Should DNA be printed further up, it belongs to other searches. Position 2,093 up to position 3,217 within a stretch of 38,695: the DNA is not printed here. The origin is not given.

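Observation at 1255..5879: Co-directional cluster of five Fe-S/sulfur-transfer enzymes: BioB-like radical SAM, LarE-like, MnmA, FdhD, NadA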

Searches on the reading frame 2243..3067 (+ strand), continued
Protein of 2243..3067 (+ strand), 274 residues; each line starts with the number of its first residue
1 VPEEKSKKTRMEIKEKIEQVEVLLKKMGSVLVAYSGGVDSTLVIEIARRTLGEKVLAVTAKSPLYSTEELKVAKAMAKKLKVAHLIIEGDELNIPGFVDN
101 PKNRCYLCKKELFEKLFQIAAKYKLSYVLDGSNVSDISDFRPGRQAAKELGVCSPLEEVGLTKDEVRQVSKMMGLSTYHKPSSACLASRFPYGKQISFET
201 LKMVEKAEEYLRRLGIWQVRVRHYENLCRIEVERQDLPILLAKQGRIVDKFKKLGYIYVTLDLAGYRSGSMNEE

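Call 34: find_encoding_contigs(protein=P0249, flank=8000, max_places=3)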
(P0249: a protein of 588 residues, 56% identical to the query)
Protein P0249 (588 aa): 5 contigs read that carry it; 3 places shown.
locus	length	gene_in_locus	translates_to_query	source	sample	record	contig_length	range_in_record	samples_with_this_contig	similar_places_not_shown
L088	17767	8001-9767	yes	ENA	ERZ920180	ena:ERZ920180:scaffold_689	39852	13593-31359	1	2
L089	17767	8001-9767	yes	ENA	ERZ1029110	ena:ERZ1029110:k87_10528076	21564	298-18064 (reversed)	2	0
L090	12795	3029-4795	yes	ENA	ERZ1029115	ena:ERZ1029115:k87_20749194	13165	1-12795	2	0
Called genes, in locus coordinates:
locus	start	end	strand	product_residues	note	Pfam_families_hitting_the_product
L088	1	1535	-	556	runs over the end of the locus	PF00860:Xan_ur_permease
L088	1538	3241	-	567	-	PF07228:SpoIIE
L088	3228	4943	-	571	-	PF00860:Xan_ur_permease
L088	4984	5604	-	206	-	PF14681:UPRTase, PF00156:Pribosyltran (weak)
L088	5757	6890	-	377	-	PF01699:Na_Ca_ex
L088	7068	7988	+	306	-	PF00291:PALP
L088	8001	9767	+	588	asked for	PF04055:Radical_SAM, PF06968:BATS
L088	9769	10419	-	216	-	PF00702:Hydrolase, PF12710:HAD, PF13419:HAD_2, PF13242:Hydrolase_like (weak)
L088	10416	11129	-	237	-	PF00359:PTS_EIIA_2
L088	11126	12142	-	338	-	-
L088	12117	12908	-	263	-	PF01790:LGT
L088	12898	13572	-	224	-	-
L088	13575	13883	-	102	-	PF04977:DivIC (weak)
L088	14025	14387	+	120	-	PF02922:CBM_48, PF16561:AMPK1_CBM, PF22058:X25_BaPul_like (weak)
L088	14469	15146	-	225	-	PF00482:T2SSF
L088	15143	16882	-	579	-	PF16697:Yop-YscD_cpl, PF00498:FHA, PF00437:T2SSE, PF27713:UCP018868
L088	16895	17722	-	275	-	PF16976:RcpC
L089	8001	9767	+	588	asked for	PF04055:Radical_SAM, PF06968:BATS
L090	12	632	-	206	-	PF14681:UPRTase, PF00156:Pribosyltran (weak)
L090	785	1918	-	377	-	PF01699:Na_Ca_ex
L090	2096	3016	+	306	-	PF00291:PALP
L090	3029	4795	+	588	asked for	PF04055:Radical_SAM, PF06968:BATS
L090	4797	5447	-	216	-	PF00702:Hydrolase, PF12710:HAD, PF13419:HAD_2, PF13242:Hydrolase_like (weak)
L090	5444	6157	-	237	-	PF00359:PTS_EIIA_2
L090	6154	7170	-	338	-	-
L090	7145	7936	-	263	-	PF01790:LGT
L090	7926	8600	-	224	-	-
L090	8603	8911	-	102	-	PF04977:DivIC (weak)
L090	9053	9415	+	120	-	PF02922:CBM_48, PF16561:AMPK1_CBM, PF22058:X25_BaPul_like (weak)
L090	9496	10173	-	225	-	PF00482:T2SSF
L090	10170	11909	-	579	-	PF16697:Yop-YscD_cpl, PF00498:FHA, PF00437:T2SSE, PF27713:UCP018868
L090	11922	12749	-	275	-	PF16976:RcpC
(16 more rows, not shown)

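Call 35: find_encoding_contigs(protein=P0250, flank=8000, max_places=3)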
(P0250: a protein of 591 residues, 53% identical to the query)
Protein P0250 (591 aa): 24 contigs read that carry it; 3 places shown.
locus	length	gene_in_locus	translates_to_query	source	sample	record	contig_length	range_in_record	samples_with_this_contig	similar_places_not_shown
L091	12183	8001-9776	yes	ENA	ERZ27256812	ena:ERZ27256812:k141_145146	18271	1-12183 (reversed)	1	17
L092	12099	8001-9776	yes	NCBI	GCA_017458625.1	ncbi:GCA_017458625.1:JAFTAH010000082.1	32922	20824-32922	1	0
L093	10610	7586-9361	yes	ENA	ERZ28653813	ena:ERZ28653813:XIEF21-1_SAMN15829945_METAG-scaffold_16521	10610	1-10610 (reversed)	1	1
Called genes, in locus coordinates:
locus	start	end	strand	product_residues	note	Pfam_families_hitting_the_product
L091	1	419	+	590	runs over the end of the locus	PF13768:VWA_3, PF00092:VWA, PF13519:VWA_2 (weak)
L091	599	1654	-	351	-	-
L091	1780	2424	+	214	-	PF00406:ADK, PF13207:AAA_17, PF13238:AAA_18 (weak), PF13671:AAA_33 (faint), PF05191:ADK_lid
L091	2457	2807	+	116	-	-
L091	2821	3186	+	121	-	PF01155:HypA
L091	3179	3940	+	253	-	PF02492:cobW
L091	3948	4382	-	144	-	PF02563:Poly_export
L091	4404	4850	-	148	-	PF00359:PTS_EIIA_2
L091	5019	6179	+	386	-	PF00383:dCMP_cyt_deam_1, PF14437:MafB19-deam, PF01872:RibD_C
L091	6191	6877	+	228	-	PF00677:Lum_binding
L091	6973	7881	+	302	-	PF12804:NTP_transf_3 (weak)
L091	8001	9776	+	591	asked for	PF04055:Radical_SAM, PF06968:BATS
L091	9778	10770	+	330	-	PF01545:Cation_efflux, PF16916:ZT_dimer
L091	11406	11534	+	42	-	-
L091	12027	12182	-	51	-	?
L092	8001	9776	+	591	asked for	PF04055:Radical_SAM, PF06968:BATS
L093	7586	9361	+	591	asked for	PF04055:Radical_SAM, PF06968:BATS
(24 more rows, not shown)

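Call 39: search_protein_families(library=pfam, proteins=[L020:12492-12965:+, L020:12955-13857:+, L020:16704-18077:+, L020:18074-19273:+, L008:53-1333:+, L008:1326-1733:+, L008:1881-2657:+, L008:3914-4489:+, L008:5874-6290:+, L012:7276-8715:-], max_evalue=0.0001)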
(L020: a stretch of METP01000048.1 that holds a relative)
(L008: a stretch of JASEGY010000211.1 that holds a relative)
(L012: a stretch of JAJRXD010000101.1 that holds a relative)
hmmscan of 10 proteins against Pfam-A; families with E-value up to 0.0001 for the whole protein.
L020:12492-12965:+ (157 aa): 1 family
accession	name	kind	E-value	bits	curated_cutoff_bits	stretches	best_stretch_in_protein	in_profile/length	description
PF01592.21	NifU_N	-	7.1e-50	168.8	22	1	18-138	2-125/127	NifU-like N terminal domain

L020:12955-13857:+ (300 aa): 1 family
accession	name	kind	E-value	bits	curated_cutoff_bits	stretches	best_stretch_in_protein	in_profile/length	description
PF03773.19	ArsP_1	-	6.7e-47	160.5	32.3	1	4-295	3-290/294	Predicted permease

L020:16704-18077:+ (457 aa): 2 families
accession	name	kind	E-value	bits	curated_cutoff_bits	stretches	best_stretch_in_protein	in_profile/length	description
PF01171.26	ATP_bind_3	-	1e-51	175.7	27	1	22-200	2-180/182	PP-loop family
PF11734.13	TilS_C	-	1.7e-15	56.6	22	1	384-451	3-70/74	TilS substrate C-terminal domain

L020:18074-19273:+ (399 aa): 1 family
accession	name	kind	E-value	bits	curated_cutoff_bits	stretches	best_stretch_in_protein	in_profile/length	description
PF00809.28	Pterin_bind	-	2.4e-92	309.5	25.5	1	136-376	1-244/244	Pterin binding enzyme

L008:53-1333:+ (426 aa): 1 family
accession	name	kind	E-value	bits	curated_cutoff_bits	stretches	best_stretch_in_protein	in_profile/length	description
PF01837.22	HcyBio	-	9e-156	518.6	26.2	1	41-396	1-349/349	Homocysteine biosynthesis enzyme, sulfur-incorporation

L008:1326-1733:+ (135 aa): 13 families
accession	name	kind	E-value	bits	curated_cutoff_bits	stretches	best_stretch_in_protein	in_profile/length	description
PF09383.16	NIL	-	1.5e-19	70.1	24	1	4-71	1-71/73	NIL domain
PF00037.32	Fer4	-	3e-15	55.7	21.1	2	110-131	2-23/24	4Fe-4S binding domain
PF12837.12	Fer4_6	-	2e-14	53.2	25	2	108-130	1-23/24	4Fe-4S binding domain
PF12838.12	Fer4_7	-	2.8e-11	44.2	27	1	84-130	1-52/52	4Fe-4S dicluster domain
PF12797.12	Fer4_2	-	8.7e-11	41.5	24.5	1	108-128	2-22/22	4Fe-4S binding domain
PF13237.11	Fer4_10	-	1.7e-09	37.9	25.5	1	79-127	3-53/53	4Fe-4S dicluster domain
PF13187.11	Fer4_9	-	2.1e-09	37.7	27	1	84-131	1-52/52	4Fe-4S dicluster domain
PF14697.11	Fer4_21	-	2.6e-08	34.3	35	1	81-132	4-58/59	4Fe-4S dicluster domain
PF12800.12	Fer4_4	-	2.5e-07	30.9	24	0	114-129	2-17/17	4Fe-4S binding domain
PF13484.11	Fer4_16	-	2.6e-07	31.8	30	0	84-103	1-20/66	4Fe-4S double cluster binding domain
PF13183.11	Fer4_8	-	2.9e-06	28.2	27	0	113-128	2-17/68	4Fe-4S dicluster domain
PF13746.11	Fer4_18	-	1.6e-05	25.5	27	1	81-127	57-96/114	4Fe-4S dicluster domain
PF25160.1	LdpA_Fe-S-bd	-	9.6e-05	22.5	27.6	0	90-132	8-44/49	LdpA Fe-S cluster-binding domain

L008:1881-2657:+ (258 aa): 8 families
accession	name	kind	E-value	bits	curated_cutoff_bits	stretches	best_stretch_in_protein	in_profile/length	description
PF01946.23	Thi4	-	2.2e-82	276.3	26.2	1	9-239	1-235/235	Thi4 family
PF12831.13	FAD_oxidored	-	2e-12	47.6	27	1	27-172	1-148/416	FAD dependent oxidoreductase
PF01266.30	DAO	-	7.3e-11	42.6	27.9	1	27-63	1-37/353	FAD dependent oxidoreductase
PF07992.20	Pyr_redox_2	-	5.4e-10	39.6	26.1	1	27-172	2-111/291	Pyridine nucleotide-disulphide oxidoreductase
PF13450.12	NAD_binding_8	-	3.3e-08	34.1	21.9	1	30-62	1-33/68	NAD(P)-binding Rossmann-like domain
PF00890.30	FAD_binding_2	-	2.4e-07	30.8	20.4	1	27-62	1-36/414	FAD binding domain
PF01494.25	FAD_binding_3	-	5.9e-06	26.2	22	1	25-57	1-33/349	FAD binding domain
PF03486.20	HI0933_like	-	2.2e-05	24.5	50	1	27-63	2-38/244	HI0933-like protein Rossmann domain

L008:3914-4489:+ (191 aa): 0 families

L008:5874-6290:+ (138 aa): 2 families
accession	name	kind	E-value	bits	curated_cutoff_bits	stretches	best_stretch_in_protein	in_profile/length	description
PF08753.17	NikR_C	-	4.6e-34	116.9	22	1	55-130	1-76/77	NikR C terminal nickel binding domain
PF01402.27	RHH_1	-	4.8e-08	33.1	20.5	1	6-44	1-38/39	Ribbon-helix-helix protein, copG family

L012:7276-8715:- (479 aa): 5 families
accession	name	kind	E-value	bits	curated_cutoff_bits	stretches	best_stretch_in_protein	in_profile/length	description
PF05572.19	Peptidase_M43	-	6.8e-11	42.8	23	1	264-331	85-150/152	Pregnancy-associated plasma protein-A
PF18911.6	PKD_4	-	1.9e-07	31.5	27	1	411-478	22-85/85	PKD domain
PF00801.26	PKD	-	6.1e-07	29.8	23.5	1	411-476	19-80/80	PKD domain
PF13582.12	Reprolysin_3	-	2.7e-06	28.3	22.4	1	124-244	4-123/123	Metallo-peptidase family M12B Reprolysin-like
PF22352.2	K319L-like_PKD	-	1.9e-05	25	27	1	415-478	21-84/84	K319L-like, PKD domain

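Call 40: search_solved_structures(query=window:2243-3067:+, show_alignments=1, max_evalue=0.00001)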
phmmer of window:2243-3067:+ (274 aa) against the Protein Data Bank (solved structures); distinct sequences matched with E-value up to 0.00001: 4.
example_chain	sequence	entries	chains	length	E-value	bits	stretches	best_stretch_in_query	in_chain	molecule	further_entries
6b2o_A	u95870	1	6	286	8.9e-46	159.8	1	22-273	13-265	ATP-utilizing enzyme of the PP-loopsuperfamily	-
5udq_A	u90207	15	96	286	3.2e-45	158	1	22-273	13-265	Lactate racemization operon protein LarE | ATP-utilizing enzyme of the PP-loopsuperfamily | Pyridinium-3,5-biscarboxylic acid mononucleotide sulfurtransferase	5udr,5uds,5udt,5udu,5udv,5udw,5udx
8cnz_A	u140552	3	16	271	1.1e-27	100.6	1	26-263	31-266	NAD_synthase domain-containing protein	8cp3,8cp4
6jp9_A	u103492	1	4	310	6.1e-06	29.3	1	13-176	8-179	GMP synthase [glutamine-hydrolyzing] subunit B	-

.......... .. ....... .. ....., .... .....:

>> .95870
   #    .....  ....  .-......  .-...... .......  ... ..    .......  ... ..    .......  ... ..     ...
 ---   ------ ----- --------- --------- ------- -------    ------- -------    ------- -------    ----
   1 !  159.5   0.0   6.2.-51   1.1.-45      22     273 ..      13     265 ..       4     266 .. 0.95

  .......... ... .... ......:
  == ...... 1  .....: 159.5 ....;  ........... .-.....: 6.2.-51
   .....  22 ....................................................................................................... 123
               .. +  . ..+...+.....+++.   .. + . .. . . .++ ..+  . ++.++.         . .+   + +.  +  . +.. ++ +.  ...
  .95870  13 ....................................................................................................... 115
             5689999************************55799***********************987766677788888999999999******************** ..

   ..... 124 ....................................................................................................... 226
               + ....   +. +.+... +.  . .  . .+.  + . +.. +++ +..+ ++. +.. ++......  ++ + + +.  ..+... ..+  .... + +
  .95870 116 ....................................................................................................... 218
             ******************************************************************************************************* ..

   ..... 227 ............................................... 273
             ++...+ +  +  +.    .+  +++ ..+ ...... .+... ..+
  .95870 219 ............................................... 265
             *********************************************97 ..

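Call 44: find_encoding_contigs(protein=P0143, flank=8000, max_places=2)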
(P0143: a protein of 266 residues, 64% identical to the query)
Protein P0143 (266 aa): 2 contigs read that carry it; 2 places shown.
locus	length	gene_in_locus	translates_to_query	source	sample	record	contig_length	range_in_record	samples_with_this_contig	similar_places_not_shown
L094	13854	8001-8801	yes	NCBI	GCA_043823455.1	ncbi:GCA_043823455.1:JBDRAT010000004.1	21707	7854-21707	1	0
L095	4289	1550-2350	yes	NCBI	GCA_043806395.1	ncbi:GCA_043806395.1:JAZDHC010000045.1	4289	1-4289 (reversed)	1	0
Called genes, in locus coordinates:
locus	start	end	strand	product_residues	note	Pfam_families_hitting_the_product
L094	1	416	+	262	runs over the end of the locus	-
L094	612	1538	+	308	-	PF14559:TPR_19 (weak), PF13414:TPR_11, PF13431:TPR_17 (weak), PF23914:TPR_CcmH_CycH (weak), PF13414:TPR_11 (weak), PF13431:TPR_17 (weak), PF00515:TPR_1 (weak), PF07719:TPR_2, +12 more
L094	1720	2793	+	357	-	PF06723:MreB_Mbl, PF00022:Actin (weak), PF00012:HSP70, PF14450:FtsA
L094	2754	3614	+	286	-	PF04085:MreC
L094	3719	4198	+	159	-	PF04093:MreD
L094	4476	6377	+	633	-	PF03717:PBP_dimer, PF00905:Transpeptidase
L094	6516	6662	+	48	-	-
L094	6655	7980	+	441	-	PF01098:FTSW_RODA_SPOVE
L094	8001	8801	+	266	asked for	PF00733:Asn_synthase (weak), PF02540:NAD_synthase (weak), PF06508:QueC (faint)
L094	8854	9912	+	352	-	PF00764:Arginosuc_synth (weak), PF02540:NAD_synthase (weak), PF03054:tRNA_Me_trans, PF06508:QueC (faint), PF20259:tRNA_Me_trans_M, PF20258:tRNA_Me_trans_C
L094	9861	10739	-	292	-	PF01073:3Beta_HSD (weak), PF01370:Epimerase, PF04321:RmlD_sub_bind, PF16363:GDP_Man_Dehyd, PF02719:Polysacc_synt_2, PF07993:NAD_binding_4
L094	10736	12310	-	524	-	PF18962:Por_Secre_tail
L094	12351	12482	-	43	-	-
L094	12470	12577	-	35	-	PF07927:HicA_toxin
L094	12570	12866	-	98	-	-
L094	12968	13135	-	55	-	-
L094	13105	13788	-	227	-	PF01797:Y1_Tnp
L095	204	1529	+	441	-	PF01098:FTSW_RODA_SPOVE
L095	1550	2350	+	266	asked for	PF00733:Asn_synthase (weak), PF02540:NAD_synthase (weak), PF06508:QueC (faint)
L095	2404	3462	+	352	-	PF00764:Arginosuc_synth (weak), PF02540:NAD_synthase (weak), PF03054:tRNA_Me_trans, PF06508:QueC (faint), PF20259:tRNA_Me_trans_M, PF20258:tRNA_Me_trans_C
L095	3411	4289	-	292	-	PF01073:3Beta_HSD (weak), PF01370:Epimerase, PF04321:RmlD_sub_bind, PF16363:GDP_Man_Dehyd, PF02719:Polysacc_synt_2, PF07993:NAD_binding_4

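Call 45: find_encoding_contigs(protein=P0134, flank=8000, max_places=2)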
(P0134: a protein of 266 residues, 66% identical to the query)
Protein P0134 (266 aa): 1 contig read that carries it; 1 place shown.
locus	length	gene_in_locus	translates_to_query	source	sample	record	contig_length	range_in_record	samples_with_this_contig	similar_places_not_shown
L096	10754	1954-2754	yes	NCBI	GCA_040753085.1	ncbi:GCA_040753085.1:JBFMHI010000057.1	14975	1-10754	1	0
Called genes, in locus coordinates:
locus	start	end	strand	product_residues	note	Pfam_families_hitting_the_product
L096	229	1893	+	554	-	PF00535:Glycos_transf_2, PF12569:NatA_aux_su (faint), PF13424:TPR_12 (faint), PF13428:TPR_14 (faint), PF21033:RMD1-3 (faint), PF13414:TPR_11 (weak), PF13432:TPR_16 (weak), PF14559:TPR_19 (weak), +13 more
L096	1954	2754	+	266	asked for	PF02540:NAD_synthase (faint)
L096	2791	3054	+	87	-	-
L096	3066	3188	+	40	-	-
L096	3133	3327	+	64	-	-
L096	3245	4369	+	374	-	PF00764:Arginosuc_synth (faint), PF03054:tRNA_Me_trans, PF06508:QueC (faint), PF20259:tRNA_Me_trans_M, PF20258:tRNA_Me_trans_C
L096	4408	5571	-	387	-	-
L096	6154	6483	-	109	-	-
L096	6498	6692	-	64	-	PF18929:DUF5678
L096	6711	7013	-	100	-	-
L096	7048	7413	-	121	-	PF01927:Mut7-C (weak), PF18480:DUF5615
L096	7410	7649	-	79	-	PF04255:DUF433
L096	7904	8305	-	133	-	PF05168:HEPN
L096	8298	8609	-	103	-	PF01909:NTP_transf_2, PF18765:Polbeta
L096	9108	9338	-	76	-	PF18478:PIN_10 (weak), PF18480:DUF5615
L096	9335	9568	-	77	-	PF04255:DUF433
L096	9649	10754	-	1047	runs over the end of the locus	PF14331:IcmF-related_N, PF07719:TPR_2 (faint), PF13414:TPR_11 (faint)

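Call 46: find_encoding_contigs(protein=P0122, flank=8000, max_places=2)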
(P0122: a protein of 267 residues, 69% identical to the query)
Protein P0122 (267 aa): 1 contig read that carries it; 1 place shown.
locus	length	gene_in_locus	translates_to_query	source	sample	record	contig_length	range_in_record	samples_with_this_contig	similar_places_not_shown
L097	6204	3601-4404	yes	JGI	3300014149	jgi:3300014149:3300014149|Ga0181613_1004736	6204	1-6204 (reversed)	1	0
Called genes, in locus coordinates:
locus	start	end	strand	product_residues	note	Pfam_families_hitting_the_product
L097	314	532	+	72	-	PF13380:CoA_binding_2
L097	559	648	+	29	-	-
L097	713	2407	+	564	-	PF02634:FdhD-NarQ, PF02445:NadA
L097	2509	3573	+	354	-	PF03054:tRNA_Me_trans, PF20259:tRNA_Me_trans_M, PF20258:tRNA_Me_trans_C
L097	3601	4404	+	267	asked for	PF02540:NAD_synthase (weak), PF00764:Arginosuc_synth (weak), PF06508:QueC (weak)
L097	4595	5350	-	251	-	PF12838:Fer4_7 (weak), PF13247:Fer4_11, PF14697:Fer4_21 (weak), PF12838:Fer4_7 (weak), PF13187:Fer4_9 (weak), PF00037:Fer4 (weak), PF12797:Fer4_2 (weak), PF12837:Fer4_6 (weak), +2 more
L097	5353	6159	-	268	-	PF01568:Molydop_binding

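Call 59: find_encoding_contigs(protein=P0256, flank=6000, max_places=3)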
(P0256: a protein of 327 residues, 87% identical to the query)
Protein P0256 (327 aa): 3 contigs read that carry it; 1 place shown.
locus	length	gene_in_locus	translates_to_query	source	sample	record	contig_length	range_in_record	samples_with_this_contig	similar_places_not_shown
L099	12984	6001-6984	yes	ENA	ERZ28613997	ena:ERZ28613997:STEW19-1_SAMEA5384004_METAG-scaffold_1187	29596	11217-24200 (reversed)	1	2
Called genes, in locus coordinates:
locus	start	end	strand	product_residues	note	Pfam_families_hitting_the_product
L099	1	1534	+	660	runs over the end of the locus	PF14508:GH97_N, PF10566:Glyco_hydro_97, PF14509:GH97_C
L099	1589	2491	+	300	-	PF00126:HTH_1, PF03466:LysR_substrate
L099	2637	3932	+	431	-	PF00155:Aminotran_1_2, PF01053:Cys_Met_Meta_PP, PF01041:DegT_DnrJ_EryC1, PF00266:Aminotran_5 (weak)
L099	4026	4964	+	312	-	PF11231:DUF3034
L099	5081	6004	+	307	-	PF00291:PALP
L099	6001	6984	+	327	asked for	PF04055:Radical_SAM, PF06968:BATS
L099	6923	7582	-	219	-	PF02390:Methyltransf_4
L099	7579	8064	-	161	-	PF04608:PgpA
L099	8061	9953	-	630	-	PF19310:TOP_N, PF01432:Peptidase_M3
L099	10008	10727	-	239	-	-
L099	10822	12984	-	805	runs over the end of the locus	PF07944:Beta-AFase-like_GH127_cat, PF20736:Glyco_hydro127M, PF16375:DUF4986, PF20620:DUF6805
